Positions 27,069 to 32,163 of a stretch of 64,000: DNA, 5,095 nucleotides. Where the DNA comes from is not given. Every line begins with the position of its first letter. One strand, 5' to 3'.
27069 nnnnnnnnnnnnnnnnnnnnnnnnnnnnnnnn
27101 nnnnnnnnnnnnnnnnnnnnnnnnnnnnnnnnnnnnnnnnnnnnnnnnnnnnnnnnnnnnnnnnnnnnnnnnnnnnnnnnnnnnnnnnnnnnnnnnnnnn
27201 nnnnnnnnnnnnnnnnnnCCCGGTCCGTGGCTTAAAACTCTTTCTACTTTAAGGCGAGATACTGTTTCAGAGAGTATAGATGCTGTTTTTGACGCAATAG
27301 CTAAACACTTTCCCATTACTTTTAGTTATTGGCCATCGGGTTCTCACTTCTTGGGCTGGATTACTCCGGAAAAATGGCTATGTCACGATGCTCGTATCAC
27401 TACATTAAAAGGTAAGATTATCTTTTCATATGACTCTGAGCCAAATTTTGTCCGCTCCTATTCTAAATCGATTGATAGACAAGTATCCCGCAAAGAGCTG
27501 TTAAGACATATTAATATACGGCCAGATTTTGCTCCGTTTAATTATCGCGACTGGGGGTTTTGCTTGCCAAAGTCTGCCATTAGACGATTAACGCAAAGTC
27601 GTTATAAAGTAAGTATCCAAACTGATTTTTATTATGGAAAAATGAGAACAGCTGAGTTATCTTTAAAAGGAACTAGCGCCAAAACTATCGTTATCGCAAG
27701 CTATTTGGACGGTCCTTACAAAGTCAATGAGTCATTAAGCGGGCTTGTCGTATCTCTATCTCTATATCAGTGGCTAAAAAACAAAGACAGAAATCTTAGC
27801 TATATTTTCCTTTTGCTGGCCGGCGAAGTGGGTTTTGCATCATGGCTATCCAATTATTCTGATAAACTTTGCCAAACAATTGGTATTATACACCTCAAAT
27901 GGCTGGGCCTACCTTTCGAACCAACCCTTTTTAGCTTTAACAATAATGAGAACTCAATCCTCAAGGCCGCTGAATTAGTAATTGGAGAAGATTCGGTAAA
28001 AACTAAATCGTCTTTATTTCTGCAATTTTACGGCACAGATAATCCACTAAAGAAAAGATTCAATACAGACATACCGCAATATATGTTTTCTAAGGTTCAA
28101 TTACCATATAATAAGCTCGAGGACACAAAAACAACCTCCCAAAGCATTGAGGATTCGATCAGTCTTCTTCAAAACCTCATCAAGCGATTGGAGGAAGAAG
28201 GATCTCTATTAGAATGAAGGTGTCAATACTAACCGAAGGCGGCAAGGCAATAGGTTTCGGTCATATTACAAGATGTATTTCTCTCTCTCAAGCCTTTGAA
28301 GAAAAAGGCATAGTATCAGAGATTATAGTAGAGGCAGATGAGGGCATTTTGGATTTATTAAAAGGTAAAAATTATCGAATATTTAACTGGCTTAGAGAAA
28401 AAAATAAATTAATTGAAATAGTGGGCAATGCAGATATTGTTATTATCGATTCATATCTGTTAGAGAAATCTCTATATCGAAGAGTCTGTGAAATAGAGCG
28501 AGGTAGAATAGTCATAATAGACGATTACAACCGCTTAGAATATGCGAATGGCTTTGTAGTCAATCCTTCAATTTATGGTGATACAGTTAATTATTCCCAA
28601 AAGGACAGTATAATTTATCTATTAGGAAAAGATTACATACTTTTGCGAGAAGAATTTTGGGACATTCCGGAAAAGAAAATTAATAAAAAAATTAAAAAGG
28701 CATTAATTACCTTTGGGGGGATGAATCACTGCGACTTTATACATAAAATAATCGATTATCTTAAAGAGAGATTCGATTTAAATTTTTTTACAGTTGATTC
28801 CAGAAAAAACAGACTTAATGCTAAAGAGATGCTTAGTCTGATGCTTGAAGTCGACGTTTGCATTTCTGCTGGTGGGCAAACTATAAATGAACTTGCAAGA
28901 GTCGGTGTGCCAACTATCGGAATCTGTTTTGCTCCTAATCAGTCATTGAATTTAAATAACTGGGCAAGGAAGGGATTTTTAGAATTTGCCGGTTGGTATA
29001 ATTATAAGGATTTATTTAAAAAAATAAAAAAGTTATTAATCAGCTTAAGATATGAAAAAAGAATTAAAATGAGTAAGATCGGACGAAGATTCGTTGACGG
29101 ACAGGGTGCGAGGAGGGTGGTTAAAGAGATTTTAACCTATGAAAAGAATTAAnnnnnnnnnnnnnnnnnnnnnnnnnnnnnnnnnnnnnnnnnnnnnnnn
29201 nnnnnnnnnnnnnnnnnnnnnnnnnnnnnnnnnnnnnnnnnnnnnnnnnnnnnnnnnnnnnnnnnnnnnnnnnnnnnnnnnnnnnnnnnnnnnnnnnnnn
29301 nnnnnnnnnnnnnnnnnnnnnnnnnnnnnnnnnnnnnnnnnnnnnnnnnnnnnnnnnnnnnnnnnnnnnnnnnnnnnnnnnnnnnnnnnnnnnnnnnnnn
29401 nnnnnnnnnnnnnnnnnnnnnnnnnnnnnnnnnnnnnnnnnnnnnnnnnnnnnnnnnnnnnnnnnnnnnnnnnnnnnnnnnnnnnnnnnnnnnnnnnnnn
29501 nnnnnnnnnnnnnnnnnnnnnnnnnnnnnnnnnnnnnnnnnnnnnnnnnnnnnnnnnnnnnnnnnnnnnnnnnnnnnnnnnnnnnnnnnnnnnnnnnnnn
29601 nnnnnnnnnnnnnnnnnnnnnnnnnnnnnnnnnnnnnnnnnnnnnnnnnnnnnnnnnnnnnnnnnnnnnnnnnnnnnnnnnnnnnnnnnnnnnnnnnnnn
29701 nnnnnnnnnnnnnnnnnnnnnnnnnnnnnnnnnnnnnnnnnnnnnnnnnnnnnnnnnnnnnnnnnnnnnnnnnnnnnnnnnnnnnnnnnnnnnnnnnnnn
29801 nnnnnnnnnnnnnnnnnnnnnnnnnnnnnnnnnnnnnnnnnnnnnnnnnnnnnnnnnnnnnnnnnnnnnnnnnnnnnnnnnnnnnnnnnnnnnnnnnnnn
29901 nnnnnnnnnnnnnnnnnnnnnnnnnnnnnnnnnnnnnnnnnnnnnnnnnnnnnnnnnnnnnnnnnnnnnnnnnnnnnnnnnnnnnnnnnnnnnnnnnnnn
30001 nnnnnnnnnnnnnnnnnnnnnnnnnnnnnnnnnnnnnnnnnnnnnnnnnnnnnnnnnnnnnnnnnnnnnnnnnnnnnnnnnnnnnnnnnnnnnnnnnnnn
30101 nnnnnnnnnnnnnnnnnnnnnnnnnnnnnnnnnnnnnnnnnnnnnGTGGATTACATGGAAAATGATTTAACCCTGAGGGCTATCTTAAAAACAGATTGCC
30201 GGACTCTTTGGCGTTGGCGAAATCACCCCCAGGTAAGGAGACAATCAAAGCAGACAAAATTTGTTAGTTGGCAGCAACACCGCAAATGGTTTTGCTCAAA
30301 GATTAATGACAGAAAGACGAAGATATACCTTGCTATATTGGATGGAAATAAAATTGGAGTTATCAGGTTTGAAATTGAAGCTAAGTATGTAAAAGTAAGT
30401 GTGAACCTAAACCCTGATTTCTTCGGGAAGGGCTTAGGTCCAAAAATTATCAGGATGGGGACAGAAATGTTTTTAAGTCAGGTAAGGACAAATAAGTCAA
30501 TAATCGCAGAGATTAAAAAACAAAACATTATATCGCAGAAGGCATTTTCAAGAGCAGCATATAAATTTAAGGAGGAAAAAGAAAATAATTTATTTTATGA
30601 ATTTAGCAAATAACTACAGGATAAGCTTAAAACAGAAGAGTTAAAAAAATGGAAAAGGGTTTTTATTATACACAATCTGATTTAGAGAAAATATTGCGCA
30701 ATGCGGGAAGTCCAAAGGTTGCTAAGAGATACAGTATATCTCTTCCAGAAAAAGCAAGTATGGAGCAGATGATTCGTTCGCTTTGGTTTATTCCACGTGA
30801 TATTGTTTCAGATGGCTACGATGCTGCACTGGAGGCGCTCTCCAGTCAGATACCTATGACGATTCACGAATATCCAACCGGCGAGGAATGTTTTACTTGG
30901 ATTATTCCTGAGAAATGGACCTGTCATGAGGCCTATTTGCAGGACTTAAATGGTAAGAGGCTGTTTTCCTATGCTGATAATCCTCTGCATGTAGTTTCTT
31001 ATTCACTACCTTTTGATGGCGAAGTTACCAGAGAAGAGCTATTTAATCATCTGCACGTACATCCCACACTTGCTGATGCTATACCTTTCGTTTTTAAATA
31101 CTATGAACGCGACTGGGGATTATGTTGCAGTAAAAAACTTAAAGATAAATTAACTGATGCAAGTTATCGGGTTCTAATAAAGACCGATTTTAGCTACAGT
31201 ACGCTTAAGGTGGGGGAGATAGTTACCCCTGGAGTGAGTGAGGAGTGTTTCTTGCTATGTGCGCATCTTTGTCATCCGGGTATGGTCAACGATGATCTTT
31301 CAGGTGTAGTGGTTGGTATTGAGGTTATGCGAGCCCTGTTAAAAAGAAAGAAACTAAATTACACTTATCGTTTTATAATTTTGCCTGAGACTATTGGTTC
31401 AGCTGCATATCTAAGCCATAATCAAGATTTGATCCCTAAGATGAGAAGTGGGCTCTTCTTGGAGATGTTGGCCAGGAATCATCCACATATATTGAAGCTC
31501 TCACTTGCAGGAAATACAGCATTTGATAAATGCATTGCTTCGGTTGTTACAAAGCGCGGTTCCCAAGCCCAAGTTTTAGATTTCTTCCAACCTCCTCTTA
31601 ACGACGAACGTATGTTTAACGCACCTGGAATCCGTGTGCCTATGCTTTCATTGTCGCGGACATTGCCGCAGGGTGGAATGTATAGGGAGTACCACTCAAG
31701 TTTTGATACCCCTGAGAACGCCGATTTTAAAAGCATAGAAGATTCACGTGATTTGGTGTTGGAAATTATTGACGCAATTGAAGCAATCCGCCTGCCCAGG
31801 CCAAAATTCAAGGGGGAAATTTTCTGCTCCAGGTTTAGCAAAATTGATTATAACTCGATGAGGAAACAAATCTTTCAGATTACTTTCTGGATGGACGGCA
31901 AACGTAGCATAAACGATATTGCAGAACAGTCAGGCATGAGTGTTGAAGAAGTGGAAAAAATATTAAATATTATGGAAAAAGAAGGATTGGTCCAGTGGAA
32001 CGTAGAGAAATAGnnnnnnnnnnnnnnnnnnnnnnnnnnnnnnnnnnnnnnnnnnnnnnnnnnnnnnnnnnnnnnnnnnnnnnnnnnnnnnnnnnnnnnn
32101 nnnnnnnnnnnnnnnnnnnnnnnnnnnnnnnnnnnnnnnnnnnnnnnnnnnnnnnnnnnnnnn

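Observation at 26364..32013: AAC(3)-fold acyltransferase fused to a DUF4910 M28-like domain, with a free-standing paralog, bracketing pseG-pseI-pseH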

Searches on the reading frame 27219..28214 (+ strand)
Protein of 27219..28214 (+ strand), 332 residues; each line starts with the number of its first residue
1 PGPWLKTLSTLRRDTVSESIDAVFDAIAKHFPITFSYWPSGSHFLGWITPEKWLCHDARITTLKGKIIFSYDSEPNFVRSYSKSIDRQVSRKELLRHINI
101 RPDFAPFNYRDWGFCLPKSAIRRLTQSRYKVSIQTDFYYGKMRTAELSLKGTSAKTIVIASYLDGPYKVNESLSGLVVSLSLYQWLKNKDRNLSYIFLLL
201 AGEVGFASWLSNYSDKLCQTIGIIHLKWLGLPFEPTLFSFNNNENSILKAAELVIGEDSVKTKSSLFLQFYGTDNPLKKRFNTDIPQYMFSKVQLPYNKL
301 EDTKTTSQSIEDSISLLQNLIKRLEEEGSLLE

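Call 71: search_protein_representatives(protein=window:27219-28214:+)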
Query: 332 residues. Proteins with E-value up to 0.001 (for the whole library): 1119; up to 1e-10: 617; up to 1e-30: 33. The best 150 are listed.
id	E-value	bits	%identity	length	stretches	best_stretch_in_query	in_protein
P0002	3.3e-169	578.6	78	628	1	1-330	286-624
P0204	1.7e-39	152.3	37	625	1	6-235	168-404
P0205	4.3e-39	151.0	38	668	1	1-230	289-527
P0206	5.7e-39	150.6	42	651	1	6-216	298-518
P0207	9.9e-39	149.8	38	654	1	5-233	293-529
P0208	1.8e-37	145.6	36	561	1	7-238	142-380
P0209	2.8e-37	145.0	32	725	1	5-274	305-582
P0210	1.5e-36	142.7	36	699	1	7-233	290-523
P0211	2.2e-36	142.1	35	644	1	7-240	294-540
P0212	2.8e-36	141.7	35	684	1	6-243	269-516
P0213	1.0e-35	139.9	33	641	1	5-246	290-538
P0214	2.7e-35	138.5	32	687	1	5-326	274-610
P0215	3.9e-35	138.0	36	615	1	5-231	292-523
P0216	1.1e-34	136.6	37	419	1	8-265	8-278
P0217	1.4e-34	136.2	31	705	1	8-293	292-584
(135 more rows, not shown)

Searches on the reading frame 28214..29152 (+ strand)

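Call 3: search_protein_families(library=pfam, proteins=[window:28214-29152:+], max_evalue=0.01)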
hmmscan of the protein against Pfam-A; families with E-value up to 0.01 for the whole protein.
window:28214-29152:+ (312 aa): 2 families
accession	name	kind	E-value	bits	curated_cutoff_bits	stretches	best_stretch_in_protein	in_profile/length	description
PF04101.22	Glyco_tran_28_C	-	0.00015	22.2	22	1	204-275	63-141/166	Glycosyltransferase family 28 C-terminal domain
PF04007.18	DUF354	-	0.004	16.7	22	0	203-249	251-295/349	Protein of unknown function (DUF354)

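Call 8: search_protein_families(library=ncbifam, proteins=[window:28214-29152:+], max_evalue=0.001)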
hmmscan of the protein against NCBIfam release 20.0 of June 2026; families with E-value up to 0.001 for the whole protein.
window:28214-29152:+ (312 aa): 1 family
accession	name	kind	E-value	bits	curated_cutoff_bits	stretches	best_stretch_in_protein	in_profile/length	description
TIGR03590.1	PseG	equivalog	8.5e-37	127.3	153.55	2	1-187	1-198/280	UDP-2,4-diacetamido-2,4,6-trideoxy-beta-L-altropyranose hydrolase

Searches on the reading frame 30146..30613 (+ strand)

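Call 3: search_protein_families(library=pfam, proteins=[window:30146-30613:+], max_evalue=0.01)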
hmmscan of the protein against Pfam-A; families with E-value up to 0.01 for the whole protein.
window:30146-30613:+ (155 aa): 4 families
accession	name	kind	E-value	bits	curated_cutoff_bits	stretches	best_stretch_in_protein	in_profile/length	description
PF13302.13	Acetyltransf_3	-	5.1e-11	43.9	25.4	1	8-137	2-135/138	Acetyltransferase (GNAT) domain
PF13523.12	Acetyltransf_8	-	9.9e-07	28.9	27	1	15-73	3-59/145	Acetyltransferase (GNAT) domain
PF00583.31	Acetyltransf_1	-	0.00087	20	20.7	1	38-136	12-113/116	Acetyltransferase (GNAT) family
PF13420.13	Acetyltransf_4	-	0.0017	18.8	24.3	1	10-147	1-142/155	Acetyltransferase (GNAT) domain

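Call 8: search_protein_families(library=ncbifam, proteins=[window:30146-30613:+], max_evalue=0.001)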
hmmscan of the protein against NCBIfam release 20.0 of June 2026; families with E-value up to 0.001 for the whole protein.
window:30146-30613:+ (155 aa): 1 family
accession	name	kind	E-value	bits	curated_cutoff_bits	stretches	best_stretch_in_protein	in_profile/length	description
TIGR03585.1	PseH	equivalog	1.7e-13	50.9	93.1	1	10-144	3-138/156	UDP-4-amino-4,6-dideoxy-N-acetyl-beta-L-altrosamine N-acetyltransferase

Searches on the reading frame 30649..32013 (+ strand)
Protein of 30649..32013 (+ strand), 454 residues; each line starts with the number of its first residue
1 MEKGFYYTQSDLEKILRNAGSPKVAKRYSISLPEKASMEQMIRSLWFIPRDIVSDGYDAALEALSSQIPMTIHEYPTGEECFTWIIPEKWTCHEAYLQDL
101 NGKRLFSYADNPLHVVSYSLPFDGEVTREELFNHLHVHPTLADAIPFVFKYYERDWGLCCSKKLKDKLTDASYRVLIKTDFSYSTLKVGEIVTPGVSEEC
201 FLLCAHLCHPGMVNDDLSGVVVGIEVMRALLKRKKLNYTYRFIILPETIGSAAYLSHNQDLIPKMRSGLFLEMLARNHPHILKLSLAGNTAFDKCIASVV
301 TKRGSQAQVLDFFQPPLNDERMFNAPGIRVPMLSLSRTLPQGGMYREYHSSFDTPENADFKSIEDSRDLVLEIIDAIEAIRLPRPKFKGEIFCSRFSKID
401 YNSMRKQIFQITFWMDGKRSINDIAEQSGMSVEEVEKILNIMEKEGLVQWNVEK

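Call 3: search_protein_families(library=pfam, proteins=[window:30649-32013:+], max_evalue=0.01)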
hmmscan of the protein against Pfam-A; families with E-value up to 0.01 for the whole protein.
window:30649-32013:+ (454 aa): 6 families
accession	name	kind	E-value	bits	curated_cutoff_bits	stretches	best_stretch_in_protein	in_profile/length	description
PF16254.10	DUF4910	-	1.7e-63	214.2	26.6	1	40-378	2-245/247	Domain of unknown function (DUF4910)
PF09940.16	DUF2172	-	3.1e-27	95.2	27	1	89-179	1-91/92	Domain of unknown function (DUF2172)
PF04389.22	Peptidase_M28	-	2.7e-09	37.4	21.3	1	197-373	10-192/193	Peptidase family M28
PF16221.11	HTH_47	-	0.00011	22.1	27.1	1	404-449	32-77/78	winged helix-turn-helix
PF13412.12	HTH_24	-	0.0026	17.7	21.9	1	416-449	15-48/48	Winged helix-turn-helix DNA-binding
PF13545.12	HTH_Crp_2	-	0.0071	16.7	27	0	422-449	26-53/70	Crp-like helix-turn-helix domain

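Call 8: search_protein_families(library=ncbifam, proteins=[window:30649-32013:+], max_evalue=0.001)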
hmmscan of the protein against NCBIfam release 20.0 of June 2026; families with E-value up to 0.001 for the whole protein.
window:30649-32013:+ (454 aa): 0 families

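Call 14: search_solved_structures(query=window:30649-32010:+, max_evalue=0.01, show_alignments=2)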
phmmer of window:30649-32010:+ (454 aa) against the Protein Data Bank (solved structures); distinct sequences matched with E-value up to 0.01: 1.
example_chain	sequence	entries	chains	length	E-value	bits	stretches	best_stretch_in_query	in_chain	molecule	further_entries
3k9t_A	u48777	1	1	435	2.8e-63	217.7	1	38-436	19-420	putative peptidase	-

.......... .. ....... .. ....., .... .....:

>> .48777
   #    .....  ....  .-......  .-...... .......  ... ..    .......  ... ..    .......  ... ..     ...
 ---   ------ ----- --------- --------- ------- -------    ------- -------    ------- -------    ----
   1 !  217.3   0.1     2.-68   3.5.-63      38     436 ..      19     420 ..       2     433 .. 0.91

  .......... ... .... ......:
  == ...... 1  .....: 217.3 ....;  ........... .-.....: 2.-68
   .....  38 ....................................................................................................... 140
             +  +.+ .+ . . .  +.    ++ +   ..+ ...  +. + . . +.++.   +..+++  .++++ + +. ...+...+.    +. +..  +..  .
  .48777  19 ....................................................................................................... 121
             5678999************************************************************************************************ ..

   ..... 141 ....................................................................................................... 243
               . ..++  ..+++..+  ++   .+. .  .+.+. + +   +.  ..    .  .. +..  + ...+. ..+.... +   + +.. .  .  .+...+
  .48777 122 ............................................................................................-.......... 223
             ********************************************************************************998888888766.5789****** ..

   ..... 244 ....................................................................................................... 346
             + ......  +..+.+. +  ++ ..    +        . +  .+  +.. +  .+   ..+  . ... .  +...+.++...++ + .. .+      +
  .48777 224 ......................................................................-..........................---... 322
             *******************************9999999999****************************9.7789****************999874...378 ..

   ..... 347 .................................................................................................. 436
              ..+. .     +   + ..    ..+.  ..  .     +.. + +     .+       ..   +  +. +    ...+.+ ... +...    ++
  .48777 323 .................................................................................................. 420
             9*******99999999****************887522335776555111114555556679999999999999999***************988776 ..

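Call 27: find_homologous_proteins(query=window:30649-32010:+, max_evalue=0.00001)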
Query window:30649-32010:+ (454 aa): 2393 proteins with E <= 0.00001 among 8000 candidates; the best 120 are listed.
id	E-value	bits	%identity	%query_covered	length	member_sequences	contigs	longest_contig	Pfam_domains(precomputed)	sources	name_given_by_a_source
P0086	6.6e-215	732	70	96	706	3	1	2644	PF09940.17,PF16221.12,PF02522.20,PF16254.11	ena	-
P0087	1.4e-212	725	68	98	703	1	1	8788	PF09940.17,PF16221.12,PF02522.20,PF16254.11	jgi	jgi:aminopeptidase-like protein/aminoglycoside N3'-acetyltransferase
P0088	2.7e-211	720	70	94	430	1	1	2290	PF09940.17,PF16254.11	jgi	jgi:aminopeptidase-like protein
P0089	1.3e-209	715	69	94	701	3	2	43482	PF09940.17,PF02522.20,PF16254.11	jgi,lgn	-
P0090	4.5e-206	703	69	94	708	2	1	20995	PF09940.17,PF02522.20,PF16254.11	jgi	jgi:aminopeptidase-like protein/aminoglycoside N3'-acetyltransferase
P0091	8.6e-206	702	69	94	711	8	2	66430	PF09940.17,PF02522.20,PF16254.11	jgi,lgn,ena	jgi:aminopeptidase-like protein/aminoglycoside N3'-acetyltransferase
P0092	7.7e-205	699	69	94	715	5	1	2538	PF09940.17,PF16221.12,PF02522.20,PF16254.11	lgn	-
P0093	3.9e-204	697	69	94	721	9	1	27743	PF09940.17,PF16221.12,PF02522.20,PF16254.11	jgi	-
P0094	5.4e-202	690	66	94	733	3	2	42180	PF09940.17,PF02522.20,PF16254.11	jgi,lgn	jgi:aminopeptidase-like protein/aminoglycoside N3'-acetyltransferase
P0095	1.7e-201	688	63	98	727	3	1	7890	PF09940.17,PF02522.20,PF16254.11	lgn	-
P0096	1.8e-201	688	68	94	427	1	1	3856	PF09940.17,PF16221.12,PF16254.11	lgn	-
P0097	3.1e-200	684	67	94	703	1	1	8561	PF04389.23,PF09940.17,PF02522.20,PF16254.11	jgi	jgi:aminopeptidase-like protein/aminoglycoside N3'-acetyltransferase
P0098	3.8e-199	680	62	98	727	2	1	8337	PF09940.17,PF02522.20,PF16254.11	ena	-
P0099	5.8e-199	680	67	94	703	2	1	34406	PF09940.17,PF02522.20,PF16254.11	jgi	jgi:aminopeptidase-like protein/aminoglycoside N3'-acetyltransferase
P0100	1.4e-197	675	66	94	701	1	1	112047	PF09940.17,PF02522.20,PF16254.11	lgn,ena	-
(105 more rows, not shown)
